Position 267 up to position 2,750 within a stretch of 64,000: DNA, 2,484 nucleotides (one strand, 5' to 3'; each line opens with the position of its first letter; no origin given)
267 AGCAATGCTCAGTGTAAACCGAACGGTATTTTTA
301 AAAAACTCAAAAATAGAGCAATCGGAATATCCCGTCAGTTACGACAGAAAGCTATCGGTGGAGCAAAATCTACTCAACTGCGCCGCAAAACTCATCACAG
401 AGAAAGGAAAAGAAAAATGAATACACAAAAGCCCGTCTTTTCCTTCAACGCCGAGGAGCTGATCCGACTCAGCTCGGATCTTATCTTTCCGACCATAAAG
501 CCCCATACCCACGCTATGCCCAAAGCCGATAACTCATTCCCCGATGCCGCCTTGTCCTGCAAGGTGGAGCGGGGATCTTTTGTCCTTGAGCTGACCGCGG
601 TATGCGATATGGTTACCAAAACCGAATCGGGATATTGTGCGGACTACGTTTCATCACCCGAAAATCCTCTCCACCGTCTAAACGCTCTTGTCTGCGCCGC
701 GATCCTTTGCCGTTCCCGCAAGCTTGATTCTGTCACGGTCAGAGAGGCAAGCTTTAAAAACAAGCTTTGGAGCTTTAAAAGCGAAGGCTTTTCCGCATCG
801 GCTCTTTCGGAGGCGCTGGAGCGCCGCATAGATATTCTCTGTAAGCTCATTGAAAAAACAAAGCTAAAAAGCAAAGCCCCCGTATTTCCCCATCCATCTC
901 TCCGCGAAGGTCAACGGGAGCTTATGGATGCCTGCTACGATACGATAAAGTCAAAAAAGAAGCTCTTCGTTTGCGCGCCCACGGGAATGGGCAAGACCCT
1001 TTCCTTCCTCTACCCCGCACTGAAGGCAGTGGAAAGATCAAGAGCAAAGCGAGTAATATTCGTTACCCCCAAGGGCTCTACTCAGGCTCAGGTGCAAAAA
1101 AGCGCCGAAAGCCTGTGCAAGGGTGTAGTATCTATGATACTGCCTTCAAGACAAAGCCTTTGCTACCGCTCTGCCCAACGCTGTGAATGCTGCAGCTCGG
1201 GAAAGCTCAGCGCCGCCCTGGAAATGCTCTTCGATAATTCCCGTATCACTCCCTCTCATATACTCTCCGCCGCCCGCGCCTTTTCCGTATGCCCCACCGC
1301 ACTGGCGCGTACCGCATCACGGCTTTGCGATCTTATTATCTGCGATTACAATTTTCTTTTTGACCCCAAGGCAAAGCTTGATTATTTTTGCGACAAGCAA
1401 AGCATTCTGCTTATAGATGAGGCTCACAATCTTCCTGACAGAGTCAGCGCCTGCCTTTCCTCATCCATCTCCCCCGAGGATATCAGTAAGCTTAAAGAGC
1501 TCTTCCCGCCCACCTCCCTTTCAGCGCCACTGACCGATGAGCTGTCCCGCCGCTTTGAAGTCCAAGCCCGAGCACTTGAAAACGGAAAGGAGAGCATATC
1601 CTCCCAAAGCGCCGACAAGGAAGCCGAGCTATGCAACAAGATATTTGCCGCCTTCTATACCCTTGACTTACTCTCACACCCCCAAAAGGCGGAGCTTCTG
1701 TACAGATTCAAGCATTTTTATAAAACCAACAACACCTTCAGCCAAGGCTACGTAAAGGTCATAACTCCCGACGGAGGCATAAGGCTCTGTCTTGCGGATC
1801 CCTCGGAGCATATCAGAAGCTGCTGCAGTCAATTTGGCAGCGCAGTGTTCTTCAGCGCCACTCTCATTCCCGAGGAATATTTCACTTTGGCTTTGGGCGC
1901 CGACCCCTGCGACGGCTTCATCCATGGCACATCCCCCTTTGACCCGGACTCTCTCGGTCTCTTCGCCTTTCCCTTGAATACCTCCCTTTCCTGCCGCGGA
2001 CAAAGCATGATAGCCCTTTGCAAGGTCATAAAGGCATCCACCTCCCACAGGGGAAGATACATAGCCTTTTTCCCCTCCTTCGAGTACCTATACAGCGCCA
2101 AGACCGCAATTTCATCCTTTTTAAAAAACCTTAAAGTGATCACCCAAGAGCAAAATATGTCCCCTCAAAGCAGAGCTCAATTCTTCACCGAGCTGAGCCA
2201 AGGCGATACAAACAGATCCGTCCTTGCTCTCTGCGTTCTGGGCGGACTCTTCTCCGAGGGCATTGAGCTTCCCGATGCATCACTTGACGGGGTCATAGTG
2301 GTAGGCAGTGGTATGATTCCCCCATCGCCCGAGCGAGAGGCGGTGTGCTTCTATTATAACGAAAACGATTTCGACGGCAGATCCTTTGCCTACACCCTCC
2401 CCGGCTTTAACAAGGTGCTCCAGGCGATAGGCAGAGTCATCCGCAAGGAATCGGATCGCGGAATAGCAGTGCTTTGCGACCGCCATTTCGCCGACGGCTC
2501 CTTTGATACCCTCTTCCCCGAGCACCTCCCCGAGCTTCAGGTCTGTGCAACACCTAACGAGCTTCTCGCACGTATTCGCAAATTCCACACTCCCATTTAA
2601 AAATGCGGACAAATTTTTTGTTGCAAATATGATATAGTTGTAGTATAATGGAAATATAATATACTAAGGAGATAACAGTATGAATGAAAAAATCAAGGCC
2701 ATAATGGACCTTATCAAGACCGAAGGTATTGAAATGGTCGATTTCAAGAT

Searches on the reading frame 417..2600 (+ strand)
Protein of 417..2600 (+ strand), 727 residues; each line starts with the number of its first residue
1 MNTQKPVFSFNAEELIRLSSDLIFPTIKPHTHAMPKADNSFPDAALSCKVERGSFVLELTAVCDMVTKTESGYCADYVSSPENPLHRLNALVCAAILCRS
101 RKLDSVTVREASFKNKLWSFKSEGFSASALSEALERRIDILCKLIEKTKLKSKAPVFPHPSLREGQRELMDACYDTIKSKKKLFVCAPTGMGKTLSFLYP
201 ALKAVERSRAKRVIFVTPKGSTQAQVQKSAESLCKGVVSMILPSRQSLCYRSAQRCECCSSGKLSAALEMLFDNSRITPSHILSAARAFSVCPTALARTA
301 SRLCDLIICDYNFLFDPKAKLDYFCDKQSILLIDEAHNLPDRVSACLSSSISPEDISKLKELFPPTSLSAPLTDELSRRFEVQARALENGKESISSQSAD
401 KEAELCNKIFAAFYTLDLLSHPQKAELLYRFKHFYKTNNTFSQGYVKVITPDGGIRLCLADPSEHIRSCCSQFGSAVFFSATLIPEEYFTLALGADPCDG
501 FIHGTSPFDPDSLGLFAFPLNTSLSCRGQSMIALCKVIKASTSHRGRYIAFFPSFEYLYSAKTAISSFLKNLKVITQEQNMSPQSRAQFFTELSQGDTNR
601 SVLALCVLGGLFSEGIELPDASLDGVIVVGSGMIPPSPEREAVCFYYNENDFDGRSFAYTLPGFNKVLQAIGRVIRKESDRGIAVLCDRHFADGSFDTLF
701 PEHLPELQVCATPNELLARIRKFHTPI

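Call 67: find_encoding_contigs(protein=window:417-2600:+, flank=10000, max_places=3)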
Protein window:417-2600:+ (727 aa): 10 contigs read that carry it; 3 places shown.
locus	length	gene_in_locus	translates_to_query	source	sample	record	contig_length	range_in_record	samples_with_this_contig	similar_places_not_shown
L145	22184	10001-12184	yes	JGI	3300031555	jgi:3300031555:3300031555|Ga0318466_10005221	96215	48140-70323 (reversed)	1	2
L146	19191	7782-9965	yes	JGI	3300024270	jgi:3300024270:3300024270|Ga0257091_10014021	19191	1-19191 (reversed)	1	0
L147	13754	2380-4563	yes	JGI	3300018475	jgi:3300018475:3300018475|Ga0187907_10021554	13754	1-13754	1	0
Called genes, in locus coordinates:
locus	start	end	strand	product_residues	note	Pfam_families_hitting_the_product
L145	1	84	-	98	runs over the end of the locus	PF01250:Ribosomal_S6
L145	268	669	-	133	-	PF18692:DUF5640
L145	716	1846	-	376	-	PF01702:TGT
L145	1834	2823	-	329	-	PF03054:tRNA_Me_trans, PF20259:tRNA_Me_trans_M, PF20258:tRNA_Me_trans_C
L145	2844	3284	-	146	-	PF00075:RNase_H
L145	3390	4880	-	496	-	PF00144:Beta-lactamase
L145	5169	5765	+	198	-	PF02659:Mntp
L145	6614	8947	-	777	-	PF02190:LON_substr_bdg, PF00004:AAA, PF07728:AAA_5, PF22667:Lon_lid, PF05362:Lon_C, PF13541:ChlI (faint)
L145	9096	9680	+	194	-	PF03193:RsgA_GTPase (faint), PF00009:GTP_EFTU (faint), PF02421:FeoB_N, PF00350:Dynamin_N (faint), PF01926:MMR_HSR1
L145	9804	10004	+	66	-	-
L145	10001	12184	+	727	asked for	PF04851:ResIII, PF00270:DEAD, PF06733:DEAD_2, PF13307:Helicase_C_2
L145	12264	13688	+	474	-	PF03951:Gln-synt_N, PF00120:Gln-synt_C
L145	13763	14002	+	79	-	-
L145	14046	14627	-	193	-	PF09551:Spore_II_R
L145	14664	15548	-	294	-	PF00288:GHMP_kinases_N, PF08544:GHMP_kinases_C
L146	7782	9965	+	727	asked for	PF04851:ResIII, PF00270:DEAD, PF06733:DEAD_2, PF13307:Helicase_C_2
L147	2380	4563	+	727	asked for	PF04851:ResIII, PF00270:DEAD, PF06733:DEAD_2, PF13307:Helicase_C_2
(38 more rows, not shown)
